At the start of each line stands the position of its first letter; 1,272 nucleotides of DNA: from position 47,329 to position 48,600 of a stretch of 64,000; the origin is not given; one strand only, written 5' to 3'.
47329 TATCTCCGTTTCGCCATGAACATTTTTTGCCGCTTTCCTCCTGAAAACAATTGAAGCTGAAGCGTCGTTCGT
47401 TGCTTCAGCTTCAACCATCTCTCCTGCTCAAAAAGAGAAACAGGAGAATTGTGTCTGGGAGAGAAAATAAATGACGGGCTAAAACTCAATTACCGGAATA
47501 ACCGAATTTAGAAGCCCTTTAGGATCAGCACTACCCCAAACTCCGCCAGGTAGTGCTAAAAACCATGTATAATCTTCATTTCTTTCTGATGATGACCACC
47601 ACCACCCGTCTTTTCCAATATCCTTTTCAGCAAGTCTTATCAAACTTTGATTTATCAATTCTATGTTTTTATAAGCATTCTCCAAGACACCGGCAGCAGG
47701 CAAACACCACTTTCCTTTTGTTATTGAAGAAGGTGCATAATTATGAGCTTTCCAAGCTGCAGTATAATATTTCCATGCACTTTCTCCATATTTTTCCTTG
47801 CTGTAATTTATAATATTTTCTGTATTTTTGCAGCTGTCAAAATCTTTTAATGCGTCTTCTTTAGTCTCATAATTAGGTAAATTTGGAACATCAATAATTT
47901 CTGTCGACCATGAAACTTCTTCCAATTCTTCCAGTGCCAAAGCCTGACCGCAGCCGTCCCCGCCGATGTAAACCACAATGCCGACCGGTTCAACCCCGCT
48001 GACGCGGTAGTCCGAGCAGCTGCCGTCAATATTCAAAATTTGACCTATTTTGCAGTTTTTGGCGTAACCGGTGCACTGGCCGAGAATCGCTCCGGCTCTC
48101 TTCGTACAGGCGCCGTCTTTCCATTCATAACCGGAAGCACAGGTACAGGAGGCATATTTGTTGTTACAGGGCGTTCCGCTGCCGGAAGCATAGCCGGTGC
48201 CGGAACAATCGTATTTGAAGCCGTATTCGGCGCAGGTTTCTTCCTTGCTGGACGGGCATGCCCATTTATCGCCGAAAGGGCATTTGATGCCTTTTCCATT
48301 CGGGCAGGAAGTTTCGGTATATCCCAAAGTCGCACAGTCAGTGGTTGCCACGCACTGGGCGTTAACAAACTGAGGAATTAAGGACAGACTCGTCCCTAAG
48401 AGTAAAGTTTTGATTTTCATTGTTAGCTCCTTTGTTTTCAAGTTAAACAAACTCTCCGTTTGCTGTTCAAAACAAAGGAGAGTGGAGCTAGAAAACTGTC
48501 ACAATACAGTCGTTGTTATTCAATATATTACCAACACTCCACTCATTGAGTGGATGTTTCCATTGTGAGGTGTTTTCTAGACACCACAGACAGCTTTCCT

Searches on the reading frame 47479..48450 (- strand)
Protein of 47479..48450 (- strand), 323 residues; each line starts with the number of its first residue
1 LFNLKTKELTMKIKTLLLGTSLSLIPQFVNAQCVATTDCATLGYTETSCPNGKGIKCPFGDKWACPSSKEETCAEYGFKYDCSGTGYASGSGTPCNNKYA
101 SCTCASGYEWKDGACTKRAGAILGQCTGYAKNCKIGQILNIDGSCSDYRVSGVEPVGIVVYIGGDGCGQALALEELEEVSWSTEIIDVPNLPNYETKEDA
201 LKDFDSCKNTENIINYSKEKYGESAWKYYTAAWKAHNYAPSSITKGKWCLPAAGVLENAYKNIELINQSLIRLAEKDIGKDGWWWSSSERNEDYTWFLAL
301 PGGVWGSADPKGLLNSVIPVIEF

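Call 3: search_protein_families(library=pfam, proteins=[window:47479-48450:-], max_evalue=0.1)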
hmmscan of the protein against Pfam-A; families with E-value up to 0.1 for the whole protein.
window:47479-48450:- (323 aa): 1 family
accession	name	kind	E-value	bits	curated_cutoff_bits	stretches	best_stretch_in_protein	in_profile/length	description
PF25387.1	ADGRF3_N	-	0.031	15.1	31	1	93-118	2-30/60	ADGRF3-like, N-terminal domain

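Call 4: search_protein_families(library=ncbifam, proteins=[window:47479-48450:-], max_evalue=0.1)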
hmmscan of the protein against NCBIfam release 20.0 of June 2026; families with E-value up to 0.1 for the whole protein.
window:47479-48450:- (323 aa): 0 families

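Call 13: search_protein_families(library=padloc, proteins=[window:47479-48450:-], max_evalue=0.1)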
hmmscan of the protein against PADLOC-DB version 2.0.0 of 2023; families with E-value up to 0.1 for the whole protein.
window:47479-48450:- (323 aa): 0 families

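Call 14: search_protein_families(library=phrogs, proteins=[window:47479-48450:-], max_evalue=0.1)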
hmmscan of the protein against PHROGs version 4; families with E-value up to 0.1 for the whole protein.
window:47479-48450:- (323 aa): 1 family
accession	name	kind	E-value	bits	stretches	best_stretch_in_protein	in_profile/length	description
phrog_4245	-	unknown function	4.2e-06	27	1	196-306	468-563/583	-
